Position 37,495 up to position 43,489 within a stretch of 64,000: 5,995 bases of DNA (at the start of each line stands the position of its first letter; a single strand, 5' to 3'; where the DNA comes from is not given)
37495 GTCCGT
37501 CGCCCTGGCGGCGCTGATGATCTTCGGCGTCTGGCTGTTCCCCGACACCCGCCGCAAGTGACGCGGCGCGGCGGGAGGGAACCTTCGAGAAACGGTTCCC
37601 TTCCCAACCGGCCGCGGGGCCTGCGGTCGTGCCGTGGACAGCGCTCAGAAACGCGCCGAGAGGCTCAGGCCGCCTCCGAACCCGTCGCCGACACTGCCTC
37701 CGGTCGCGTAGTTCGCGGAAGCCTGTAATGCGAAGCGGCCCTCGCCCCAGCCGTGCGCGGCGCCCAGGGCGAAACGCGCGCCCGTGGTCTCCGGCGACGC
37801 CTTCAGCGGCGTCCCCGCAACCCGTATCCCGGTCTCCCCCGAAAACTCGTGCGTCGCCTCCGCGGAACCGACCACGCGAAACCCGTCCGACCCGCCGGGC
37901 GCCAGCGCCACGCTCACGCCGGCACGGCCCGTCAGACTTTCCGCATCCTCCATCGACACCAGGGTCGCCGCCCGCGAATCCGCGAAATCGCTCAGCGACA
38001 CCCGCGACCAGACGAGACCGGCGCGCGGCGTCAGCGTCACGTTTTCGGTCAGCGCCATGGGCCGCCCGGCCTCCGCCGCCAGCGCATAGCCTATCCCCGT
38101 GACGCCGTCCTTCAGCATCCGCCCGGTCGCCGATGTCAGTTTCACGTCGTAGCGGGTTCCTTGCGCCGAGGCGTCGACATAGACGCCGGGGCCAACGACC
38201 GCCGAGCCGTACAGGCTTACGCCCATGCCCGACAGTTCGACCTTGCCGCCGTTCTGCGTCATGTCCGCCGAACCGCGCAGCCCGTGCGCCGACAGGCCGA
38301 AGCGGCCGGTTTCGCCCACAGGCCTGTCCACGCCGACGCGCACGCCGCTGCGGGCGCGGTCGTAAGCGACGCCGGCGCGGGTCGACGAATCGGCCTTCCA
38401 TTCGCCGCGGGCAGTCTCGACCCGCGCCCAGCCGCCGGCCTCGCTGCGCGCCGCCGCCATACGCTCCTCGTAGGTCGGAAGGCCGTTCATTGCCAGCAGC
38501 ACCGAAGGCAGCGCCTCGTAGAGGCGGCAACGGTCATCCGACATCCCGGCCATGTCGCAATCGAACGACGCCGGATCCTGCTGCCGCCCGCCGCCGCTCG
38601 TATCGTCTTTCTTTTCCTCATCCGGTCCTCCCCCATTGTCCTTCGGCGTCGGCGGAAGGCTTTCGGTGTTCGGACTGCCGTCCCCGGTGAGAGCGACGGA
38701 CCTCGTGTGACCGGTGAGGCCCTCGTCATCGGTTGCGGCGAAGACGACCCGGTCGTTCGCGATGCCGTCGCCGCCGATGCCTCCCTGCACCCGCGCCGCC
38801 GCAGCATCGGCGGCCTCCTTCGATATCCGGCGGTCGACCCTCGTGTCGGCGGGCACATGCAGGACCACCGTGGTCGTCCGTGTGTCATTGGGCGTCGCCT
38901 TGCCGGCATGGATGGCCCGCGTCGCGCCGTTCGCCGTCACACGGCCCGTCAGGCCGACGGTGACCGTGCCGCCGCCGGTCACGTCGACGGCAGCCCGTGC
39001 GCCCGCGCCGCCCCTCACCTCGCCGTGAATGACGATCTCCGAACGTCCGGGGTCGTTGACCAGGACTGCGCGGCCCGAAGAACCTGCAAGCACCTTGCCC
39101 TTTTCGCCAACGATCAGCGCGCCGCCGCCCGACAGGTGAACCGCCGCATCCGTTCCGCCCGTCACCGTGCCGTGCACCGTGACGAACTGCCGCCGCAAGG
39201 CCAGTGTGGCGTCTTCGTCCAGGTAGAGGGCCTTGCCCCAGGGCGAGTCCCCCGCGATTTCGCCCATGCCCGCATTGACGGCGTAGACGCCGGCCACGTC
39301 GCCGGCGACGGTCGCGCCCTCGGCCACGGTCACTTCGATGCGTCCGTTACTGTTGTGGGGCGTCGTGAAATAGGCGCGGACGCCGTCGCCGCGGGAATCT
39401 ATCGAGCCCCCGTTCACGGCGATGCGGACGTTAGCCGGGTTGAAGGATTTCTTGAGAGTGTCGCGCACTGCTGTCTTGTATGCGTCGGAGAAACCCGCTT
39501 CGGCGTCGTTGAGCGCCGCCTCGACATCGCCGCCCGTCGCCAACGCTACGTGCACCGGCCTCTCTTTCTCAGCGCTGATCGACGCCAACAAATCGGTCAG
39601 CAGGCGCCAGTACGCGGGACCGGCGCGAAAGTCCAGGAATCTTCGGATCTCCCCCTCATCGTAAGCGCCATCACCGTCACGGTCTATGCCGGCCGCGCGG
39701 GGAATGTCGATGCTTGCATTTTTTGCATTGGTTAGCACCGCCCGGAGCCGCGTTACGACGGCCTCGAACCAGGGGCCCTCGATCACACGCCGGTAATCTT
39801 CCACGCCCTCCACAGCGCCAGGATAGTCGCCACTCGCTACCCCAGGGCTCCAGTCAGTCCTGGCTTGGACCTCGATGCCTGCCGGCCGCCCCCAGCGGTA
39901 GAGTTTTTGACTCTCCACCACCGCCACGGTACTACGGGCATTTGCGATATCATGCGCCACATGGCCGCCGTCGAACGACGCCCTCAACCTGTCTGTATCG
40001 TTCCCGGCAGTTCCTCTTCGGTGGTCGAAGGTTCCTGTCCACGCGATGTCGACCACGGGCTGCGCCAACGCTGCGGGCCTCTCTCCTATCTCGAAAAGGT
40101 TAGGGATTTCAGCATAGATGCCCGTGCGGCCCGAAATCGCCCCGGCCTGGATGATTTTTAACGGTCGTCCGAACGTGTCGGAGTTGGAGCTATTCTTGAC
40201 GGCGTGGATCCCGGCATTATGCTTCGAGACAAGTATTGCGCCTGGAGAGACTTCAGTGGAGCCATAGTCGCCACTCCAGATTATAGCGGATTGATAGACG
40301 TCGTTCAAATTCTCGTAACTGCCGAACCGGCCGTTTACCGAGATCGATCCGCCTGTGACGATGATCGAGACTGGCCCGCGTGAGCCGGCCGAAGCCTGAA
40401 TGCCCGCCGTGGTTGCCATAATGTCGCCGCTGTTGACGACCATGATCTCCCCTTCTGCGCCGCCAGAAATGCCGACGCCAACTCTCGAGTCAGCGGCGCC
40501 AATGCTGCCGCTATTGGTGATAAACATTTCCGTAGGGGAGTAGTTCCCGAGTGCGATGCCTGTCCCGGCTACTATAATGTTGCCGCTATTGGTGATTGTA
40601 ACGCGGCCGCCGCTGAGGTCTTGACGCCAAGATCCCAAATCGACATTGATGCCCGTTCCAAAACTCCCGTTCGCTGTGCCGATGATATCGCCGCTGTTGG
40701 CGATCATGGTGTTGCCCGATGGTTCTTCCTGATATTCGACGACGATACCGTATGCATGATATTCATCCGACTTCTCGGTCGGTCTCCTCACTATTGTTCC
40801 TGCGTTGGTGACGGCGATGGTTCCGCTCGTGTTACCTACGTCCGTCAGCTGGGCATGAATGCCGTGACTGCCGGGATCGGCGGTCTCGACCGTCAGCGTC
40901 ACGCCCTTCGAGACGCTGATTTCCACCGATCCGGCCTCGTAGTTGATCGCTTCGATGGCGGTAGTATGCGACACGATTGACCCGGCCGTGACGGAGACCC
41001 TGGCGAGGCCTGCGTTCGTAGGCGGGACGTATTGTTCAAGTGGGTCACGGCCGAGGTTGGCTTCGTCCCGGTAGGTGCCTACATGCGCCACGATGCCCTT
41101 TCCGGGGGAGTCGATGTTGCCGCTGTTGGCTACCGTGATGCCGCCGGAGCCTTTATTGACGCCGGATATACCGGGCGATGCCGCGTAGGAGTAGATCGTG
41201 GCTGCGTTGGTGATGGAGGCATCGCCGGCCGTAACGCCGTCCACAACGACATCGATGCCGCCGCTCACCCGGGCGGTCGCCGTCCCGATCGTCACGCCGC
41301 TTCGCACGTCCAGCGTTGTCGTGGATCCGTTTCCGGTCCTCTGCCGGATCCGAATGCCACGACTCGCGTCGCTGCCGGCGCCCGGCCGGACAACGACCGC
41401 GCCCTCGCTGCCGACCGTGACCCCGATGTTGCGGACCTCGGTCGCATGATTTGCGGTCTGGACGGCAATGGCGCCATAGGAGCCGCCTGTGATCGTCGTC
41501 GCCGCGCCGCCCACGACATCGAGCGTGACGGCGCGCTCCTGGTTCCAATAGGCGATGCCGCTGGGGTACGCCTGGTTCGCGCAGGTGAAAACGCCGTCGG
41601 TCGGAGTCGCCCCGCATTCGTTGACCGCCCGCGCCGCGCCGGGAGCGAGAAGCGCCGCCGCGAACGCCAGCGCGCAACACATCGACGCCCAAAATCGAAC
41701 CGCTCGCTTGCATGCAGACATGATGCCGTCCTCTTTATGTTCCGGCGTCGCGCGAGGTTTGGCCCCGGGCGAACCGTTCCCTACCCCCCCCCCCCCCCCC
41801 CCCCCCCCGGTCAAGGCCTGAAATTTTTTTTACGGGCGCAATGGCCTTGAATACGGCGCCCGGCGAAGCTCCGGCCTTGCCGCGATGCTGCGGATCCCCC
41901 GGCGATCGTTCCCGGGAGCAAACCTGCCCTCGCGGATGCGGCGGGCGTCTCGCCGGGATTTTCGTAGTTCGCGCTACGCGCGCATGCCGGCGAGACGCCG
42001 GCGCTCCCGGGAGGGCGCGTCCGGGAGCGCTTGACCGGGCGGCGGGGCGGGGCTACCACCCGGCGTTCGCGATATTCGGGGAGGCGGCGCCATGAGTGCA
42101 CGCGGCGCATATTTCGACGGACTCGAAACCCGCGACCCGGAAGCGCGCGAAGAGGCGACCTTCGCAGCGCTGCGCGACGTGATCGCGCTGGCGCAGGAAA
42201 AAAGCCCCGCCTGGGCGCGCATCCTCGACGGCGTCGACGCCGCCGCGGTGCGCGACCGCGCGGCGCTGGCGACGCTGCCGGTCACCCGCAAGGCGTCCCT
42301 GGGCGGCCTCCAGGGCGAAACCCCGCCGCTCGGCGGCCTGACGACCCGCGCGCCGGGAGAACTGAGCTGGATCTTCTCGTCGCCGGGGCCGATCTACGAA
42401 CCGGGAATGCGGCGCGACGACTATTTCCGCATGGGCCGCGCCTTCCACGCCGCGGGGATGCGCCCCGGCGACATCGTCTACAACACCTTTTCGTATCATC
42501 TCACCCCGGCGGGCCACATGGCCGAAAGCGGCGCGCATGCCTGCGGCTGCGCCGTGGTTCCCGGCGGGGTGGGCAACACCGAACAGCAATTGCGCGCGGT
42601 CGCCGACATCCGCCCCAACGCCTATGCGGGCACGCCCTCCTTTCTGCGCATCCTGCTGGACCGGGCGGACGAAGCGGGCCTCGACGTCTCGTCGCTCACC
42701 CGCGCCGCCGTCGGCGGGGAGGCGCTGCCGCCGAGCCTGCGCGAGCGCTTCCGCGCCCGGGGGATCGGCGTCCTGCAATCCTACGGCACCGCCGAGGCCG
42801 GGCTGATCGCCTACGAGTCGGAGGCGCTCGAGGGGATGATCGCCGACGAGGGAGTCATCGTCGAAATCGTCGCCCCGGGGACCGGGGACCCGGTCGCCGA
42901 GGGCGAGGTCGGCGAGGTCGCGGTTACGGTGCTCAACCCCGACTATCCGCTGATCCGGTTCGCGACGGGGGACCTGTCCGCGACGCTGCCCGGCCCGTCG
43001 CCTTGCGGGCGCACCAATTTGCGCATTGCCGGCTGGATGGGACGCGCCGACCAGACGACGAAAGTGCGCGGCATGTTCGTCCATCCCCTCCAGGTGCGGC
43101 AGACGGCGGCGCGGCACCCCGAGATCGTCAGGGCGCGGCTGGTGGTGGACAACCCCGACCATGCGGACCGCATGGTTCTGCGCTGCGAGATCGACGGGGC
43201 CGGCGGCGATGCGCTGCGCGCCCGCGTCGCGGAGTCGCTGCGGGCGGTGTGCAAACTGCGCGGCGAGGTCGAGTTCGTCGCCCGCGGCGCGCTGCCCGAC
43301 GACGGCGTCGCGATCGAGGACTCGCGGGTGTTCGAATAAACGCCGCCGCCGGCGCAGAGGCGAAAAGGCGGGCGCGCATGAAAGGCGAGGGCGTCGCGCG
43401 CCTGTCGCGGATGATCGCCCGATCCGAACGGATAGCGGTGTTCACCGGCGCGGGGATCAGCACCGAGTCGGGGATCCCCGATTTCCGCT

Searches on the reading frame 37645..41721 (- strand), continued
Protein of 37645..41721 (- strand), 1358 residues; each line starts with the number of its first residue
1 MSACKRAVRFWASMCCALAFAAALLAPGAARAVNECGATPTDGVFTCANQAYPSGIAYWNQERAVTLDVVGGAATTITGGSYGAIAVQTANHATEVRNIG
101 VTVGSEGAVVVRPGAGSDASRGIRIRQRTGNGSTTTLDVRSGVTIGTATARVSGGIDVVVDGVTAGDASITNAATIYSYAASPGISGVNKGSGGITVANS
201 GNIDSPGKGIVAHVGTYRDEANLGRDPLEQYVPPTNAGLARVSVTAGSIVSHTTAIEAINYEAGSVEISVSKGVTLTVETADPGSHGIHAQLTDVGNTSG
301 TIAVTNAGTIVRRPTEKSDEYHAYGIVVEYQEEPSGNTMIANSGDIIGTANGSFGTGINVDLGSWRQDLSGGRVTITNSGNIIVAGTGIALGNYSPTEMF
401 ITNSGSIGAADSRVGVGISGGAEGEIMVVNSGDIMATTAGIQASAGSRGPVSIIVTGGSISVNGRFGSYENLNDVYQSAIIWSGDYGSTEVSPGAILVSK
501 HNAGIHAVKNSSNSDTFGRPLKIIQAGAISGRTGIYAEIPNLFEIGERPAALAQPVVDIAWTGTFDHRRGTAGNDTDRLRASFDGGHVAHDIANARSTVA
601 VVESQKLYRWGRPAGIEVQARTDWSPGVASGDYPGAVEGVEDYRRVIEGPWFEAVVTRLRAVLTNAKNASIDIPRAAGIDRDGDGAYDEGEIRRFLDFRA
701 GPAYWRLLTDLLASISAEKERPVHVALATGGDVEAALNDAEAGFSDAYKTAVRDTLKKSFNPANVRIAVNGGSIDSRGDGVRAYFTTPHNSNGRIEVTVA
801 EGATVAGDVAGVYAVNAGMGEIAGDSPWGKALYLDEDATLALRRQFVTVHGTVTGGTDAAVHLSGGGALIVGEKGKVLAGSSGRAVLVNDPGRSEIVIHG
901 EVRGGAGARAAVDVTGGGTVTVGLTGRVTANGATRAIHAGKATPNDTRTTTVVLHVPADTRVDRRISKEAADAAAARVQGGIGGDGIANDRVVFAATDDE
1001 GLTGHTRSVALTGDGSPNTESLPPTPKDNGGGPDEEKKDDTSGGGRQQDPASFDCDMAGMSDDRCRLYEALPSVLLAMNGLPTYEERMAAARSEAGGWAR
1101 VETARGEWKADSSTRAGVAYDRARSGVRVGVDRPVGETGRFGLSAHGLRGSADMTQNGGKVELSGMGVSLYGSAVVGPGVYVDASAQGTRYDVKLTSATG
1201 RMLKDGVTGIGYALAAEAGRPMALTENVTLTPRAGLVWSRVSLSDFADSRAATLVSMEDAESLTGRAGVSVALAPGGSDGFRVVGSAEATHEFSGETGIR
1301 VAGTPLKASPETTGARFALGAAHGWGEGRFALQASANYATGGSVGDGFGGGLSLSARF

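Call 50: search_solved_structures(query=window:37645-41721:-, max_evalue=0.01)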
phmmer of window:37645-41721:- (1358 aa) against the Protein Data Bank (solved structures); distinct sequences matched with E-value up to 0.01: 14.
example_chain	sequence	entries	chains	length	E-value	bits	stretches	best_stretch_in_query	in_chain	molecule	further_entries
3slo_A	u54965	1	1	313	2e-10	42.2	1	1091-1302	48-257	Serine protease espP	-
7ye6_P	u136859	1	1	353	2e-10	42.2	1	1090-1302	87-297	Serine protease EspP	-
8bo2_P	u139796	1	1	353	2e-10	42.2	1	1090-1302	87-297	Serine protease EspP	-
3slt_A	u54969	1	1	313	2.2e-10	42.1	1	1091-1302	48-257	Serine protease espP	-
3slj_A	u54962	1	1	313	2.4e-10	42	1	1091-1302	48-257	Serine protease espP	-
8q0g_P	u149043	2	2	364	2.4e-10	41.9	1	1090-1302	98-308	Serine protease EspP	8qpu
8bnz_P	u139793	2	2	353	2.8e-10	41.7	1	1090-1302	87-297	Serine protease EspP | EspP epsilon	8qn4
8spr_F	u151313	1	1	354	5.3e-10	40.8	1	1091-1302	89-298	Serine protease EspP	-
7ttc_P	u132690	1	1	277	5.5e-10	40.7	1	1092-1302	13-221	Serine protease EspP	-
2qom_A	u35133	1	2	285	5.8e-10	40.7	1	1092-1303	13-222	Serine protease espP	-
7ye4_P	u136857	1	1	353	6.4e-10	40.5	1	1090-1302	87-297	Serine protease EspP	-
7rj5_G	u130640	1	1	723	1.3e-09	39.5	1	1090-1302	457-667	Maltodextrin-binding protein,Autotransporter outer membrane beta-barrel domain-containing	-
8qp5_P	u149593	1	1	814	1.5e-09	39.4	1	1090-1302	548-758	Chaperone SurA,Serine protease EspP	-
7tsz_P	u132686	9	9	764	1.5e-09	39.3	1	1090-1302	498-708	Maltose/maltodextrin-binding periplasmic protein,Serine protease EspP chimera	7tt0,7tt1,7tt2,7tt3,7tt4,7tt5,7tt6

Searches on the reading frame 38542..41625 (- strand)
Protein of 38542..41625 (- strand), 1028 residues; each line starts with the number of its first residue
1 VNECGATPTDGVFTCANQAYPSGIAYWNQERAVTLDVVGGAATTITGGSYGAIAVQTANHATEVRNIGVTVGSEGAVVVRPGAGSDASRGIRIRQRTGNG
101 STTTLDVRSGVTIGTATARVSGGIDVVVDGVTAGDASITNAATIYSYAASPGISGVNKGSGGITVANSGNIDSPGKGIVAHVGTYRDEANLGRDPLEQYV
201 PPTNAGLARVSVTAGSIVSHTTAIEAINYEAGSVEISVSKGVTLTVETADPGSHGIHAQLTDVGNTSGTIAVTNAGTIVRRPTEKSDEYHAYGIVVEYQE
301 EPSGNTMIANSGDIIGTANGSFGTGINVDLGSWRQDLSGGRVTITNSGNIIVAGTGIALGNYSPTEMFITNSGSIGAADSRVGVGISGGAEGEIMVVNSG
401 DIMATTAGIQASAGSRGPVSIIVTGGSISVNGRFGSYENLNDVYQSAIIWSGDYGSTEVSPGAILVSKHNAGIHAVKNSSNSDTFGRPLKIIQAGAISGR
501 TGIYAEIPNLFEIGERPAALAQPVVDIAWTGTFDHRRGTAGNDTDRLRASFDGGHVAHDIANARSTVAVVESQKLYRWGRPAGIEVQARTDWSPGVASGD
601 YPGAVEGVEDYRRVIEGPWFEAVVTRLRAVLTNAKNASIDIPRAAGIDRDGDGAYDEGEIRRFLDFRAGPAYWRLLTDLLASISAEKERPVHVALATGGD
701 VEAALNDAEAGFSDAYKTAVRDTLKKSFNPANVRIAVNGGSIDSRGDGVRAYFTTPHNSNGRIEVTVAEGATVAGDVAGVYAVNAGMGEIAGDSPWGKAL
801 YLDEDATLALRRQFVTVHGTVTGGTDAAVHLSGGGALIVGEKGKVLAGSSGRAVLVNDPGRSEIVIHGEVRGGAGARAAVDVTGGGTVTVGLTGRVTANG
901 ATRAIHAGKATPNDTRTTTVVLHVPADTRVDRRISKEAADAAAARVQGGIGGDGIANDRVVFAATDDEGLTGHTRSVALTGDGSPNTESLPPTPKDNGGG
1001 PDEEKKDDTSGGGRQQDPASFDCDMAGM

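Call 63: predict_structure(alignment_id=A3)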
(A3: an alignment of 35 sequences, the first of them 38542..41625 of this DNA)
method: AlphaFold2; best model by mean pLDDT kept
length: 1028 residues; sequences in the alignment: 35
mean_pLDDT: 82.5   pTM: 0.79
mean pLDDT of the five models: 82.5, 82.1, 80.8, 79.8, 77.1
residues with pLDDT >= 90: 462; 70-90: 364; 50-70: 136; < 50: 66
segments of 3 or more residues with pLDDT < 50: 333-335, 434-443, 513-518, 540-553, 572-575, 999-1018
pLDDT, mean of each block of 10 residues (from residue 1): 72 90 91 92 89 91 90 94 84 89 96 93 91 91 90 93 97 93 71 51 83 95 92 94 86 87 74 96 60 86 83 78 83 57 96 88 87 92 89 93 92 83 95 48 70 89 88 82 69 92 84 49 89 69 46 60 61 53 86 56 72 82 82 64 74 83 76 77 66 70 81 81 79 94 93 85 96 95 90 88 85 96 95 94 96 87 96 95 93 96 93 87 91 89 95 92 87 90 91 69 43 41 52
secondary structure, 60 per line:
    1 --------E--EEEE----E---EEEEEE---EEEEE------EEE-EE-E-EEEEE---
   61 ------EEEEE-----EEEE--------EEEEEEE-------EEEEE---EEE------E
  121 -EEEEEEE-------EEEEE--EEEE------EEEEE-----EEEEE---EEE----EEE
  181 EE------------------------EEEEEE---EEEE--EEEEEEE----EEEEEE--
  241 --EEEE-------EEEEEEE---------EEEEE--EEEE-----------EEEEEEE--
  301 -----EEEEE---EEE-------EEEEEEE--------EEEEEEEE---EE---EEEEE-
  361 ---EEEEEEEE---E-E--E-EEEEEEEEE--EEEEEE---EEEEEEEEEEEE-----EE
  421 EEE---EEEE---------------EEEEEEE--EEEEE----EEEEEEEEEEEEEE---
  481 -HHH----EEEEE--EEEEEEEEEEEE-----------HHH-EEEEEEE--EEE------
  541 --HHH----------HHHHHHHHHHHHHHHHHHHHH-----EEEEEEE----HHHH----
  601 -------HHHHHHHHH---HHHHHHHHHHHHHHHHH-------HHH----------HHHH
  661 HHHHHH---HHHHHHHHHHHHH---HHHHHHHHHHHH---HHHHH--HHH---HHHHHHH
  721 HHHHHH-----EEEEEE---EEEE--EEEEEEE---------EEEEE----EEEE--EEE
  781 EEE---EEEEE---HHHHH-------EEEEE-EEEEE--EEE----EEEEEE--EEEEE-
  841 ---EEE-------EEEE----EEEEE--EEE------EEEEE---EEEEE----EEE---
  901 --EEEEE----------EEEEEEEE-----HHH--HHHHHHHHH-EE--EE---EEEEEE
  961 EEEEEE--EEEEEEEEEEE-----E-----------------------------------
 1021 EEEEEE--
elements in order (helices of 4 or more, strands of 3 or more residues): E12-15 E24-29 E33-37 E44-46 E53-57 E67-71 E77-80 E89-95 E103-107 E111-113 E122-128 E136-140 E143-146 E153-157 E163-167 E171-173 E178-182 E207-212 E216-219 E222-228 E233-238 E243-246 E254-260 E270-274 E277-280 E292-298 E306-310 E314-316 E324-330 E339-346 E355-359 E364-371 E382-390 E393-398 E402-413 E419-423 E427-430 E446-452 E455-459 E464-477 E489-493 E496-507 E523-529 E532-534 H556-576 E582-588 H593-596 H608-616 H620-636 H657-666 H670-682 H686-697 H701-705 H714-726 E732-737 E741-744 E747-753 E763-767 E772-775 E778-783 E787-791 H795-799 E807-811 E813-817 E820-822 E827-832 E835-839 E844-846 E854-857 E862-866 E869-871 E878-882 E886-890 E895-897 E903-907 E918-925 H936-944 E955-966 E969-979 E1021-1026

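Call 65: fold_search(model_id=the predicted structure, library=pdb)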
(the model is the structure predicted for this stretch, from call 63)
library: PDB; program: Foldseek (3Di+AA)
matches with E <= 10: 94; with E <= 0.001: 0
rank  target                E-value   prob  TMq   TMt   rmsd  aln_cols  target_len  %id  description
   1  9qe7                  1.2e-02  0.75  0.22  0.17  16.0      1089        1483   13  Membrane-distal part of extracellular domain of the Fap2 autotransporter adhesin from Fusobacterium nucleatum ATCC23726 (released 2025-07-30)
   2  7koh_A                5.2e-01  0.03  0.08  0.13  21.0       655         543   13  Crystal structure of antigen 43 from Escherichia coli EDL933 (released 2022-03-09)
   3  5olp_A                6.5e-01  0.14  0.15  0.28  14.0       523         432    9  Galacturonidase (released 2017-11-29)
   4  7ko9                  8.1e-01  0.03  0.10  0.14  18.7       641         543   12  Crystal structure of antigen 43 from uropathogenic Escherichia coli UTI89 (released 2022-03-09)
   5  8oq1                  9.7e-01  0.06  0.12  0.15  17.2       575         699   10  Crystal structure of tailspike depolymerase (APK14_gp49) from Acinetobacter phage vB_AbaP_APK14 (released 2023-06-07)
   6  6nyf_A                1.0e+00  0.08  0.14  0.18  17.6       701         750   10  Helicobacter pylori Vacuolating Cytotoxin A Oligomeric Assembly 1 (OA-1) (released 2019-03-27)
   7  6eu4_A                1.1e+00  0.12  0.14  0.21  18.0       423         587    9  Structure of Acinetobacter phage vb_AbaP_AS12 gp42 tailspike (released 2018-11-07)
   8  4a1o_B                1.2e+00  0.04  0.05  0.07  18.0       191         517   15  Crystal structure of Mycobacterium tuberculosis PurH complexed with AICAR and a novel nucleotide CFAIR, at 2.48 A reso (released 2011-09-28)
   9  4xot_A                1.5e+00  0.18  0.19  0.30  13.6       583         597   10  Tailspike protein mutant E372Q of E. coli bacteriophage HK620 in complex with pentasaccharide (released 2016-01-27)
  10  1dab                  1.8e+00  0.14  0.21  0.34  14.6       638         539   12  The Structure of Bordetella Pertussis Virulence Factor P.69 Pertactin (released 1999-12-15)
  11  4xkv                  2.2e+00  0.14  0.19  0.29  14.1       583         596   11  Tailspike protein mutant D339N of E. coli bacteriophage HK620 (released 2016-01-20)
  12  2x85_A                2.2e+00  0.12  0.18  0.27  14.9       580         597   10  Tailspike protein of E. coli bacteriophage HK620 in complex with hexasaccharide (released 2011-03-23)
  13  3wwg_B                2.2e+00  0.06  0.13  0.21  13.2       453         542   12  Crystal structure of the N-glycan-deficient variant N448A of isopullulanase complexed with isopanose (released 2014-11-12)
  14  3mdq                  2.2e+00  0.02  0.04  0.09  19.1       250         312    9  Crystal structure of an Exopolyphosphatase (CHU_0316) from Cytophaga hutchinsonii ATCC 33406 at 1.50 A resolution (released 2010-05-12)
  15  3wwg_D                2.3e+00  0.06  0.13  0.22  15.8       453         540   12  Crystal structure of the N-glycan-deficient variant N448A of isopullulanase complexed with isopanose (released 2014-11-12)
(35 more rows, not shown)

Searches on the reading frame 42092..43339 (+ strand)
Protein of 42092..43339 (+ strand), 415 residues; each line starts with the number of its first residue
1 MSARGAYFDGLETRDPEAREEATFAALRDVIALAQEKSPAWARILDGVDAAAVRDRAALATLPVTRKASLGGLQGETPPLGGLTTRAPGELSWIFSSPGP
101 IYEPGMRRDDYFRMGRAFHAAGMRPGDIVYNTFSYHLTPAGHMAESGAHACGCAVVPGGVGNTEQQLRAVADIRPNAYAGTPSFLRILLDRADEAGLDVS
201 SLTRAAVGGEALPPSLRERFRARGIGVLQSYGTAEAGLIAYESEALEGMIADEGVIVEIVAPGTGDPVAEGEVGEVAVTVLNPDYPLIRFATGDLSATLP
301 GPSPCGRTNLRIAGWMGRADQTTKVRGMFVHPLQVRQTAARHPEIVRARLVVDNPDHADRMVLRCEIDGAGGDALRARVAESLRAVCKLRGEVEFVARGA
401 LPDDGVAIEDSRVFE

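Call 5: search_protein_families(library=pfam, proteins=[window:42092-43339:+], max_evalue=0.01)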
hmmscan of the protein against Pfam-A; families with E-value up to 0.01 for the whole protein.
window:42092-43339:+ (415 aa): 1 family
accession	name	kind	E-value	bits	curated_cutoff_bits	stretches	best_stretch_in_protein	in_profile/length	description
PF00501.34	AMP-binding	-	1.1e-16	61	29.9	1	123-278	202-374/384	AMP-binding enzyme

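Call 70: find_encoding_contigs(protein=window:42092-43339:+, flank=1500, max_places=10)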
Protein window:42092-43339:+ (415 aa): no gene with exactly this product is on record in the collection.

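Call 71: find_homologous_proteins(query=window:42092-43339:+, max_evalue=1e-100)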
Query window:42092-43339:+ (415 aa): 7980 proteins with E <= 1e-100 among 8000 candidates; the best 120 are listed.
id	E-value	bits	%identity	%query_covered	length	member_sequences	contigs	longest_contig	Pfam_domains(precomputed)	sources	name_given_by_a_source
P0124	1.7e-271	918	100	100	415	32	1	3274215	PF00501.35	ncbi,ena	-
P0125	2.5e-267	904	98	100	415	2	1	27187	PF00501.35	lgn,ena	-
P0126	4.3e-264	894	97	100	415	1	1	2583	PF00501.35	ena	-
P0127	5.8e-252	854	91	100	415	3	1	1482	PF00501.35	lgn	-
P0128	4.8e-249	844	91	100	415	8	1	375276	PF00501.35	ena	-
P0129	1.1e-211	721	78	100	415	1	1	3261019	PF00501.35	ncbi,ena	-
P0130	1.4e-211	721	78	100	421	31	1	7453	PF00501.35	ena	-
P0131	1.7e-210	717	79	99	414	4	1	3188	PF00501.35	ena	-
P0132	7.7e-210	715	77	100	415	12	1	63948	PF00501.35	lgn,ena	-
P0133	1.5e-208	711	77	100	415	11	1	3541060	PF00501.35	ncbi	-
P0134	2.0e-207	707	75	100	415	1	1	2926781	PF00501.35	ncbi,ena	-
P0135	1.3e-206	704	77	100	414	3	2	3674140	PF00501.35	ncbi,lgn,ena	-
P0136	1.7e-206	704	77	100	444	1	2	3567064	PF00501.35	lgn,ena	-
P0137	1.6e-200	684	72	100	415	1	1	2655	PF00501.35,PF14535.13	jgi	jgi:phenylacetate-CoA ligase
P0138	4.1e-200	683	72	100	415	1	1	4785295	PF00501.35,PF14535.13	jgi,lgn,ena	-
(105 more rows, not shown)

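Call 72: find_encoding_contigs(protein=P0128, flank=6000, max_places=6)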
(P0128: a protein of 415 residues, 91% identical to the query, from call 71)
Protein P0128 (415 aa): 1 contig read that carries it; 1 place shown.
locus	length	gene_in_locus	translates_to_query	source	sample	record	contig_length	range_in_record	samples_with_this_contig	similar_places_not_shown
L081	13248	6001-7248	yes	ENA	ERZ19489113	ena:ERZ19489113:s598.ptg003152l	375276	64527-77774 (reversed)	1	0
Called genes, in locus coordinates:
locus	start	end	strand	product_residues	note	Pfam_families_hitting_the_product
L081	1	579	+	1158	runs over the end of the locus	PF01558:POR, PF20169:DUF6537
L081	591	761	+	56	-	-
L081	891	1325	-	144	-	-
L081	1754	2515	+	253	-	PF13676:TIR_2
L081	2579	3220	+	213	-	-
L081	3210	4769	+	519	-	-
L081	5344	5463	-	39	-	-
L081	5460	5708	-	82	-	-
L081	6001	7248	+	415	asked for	PF00501:AMP-binding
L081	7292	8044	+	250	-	PF02146:SIR2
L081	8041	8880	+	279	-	PF02668:TauD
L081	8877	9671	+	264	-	PF00106:adh_short, PF08659:KR, PF13561:adh_short_C2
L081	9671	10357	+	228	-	PF01323:DSBA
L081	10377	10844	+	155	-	PF01220:DHquinase_II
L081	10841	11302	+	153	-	PF00364:Biotin_lipoyl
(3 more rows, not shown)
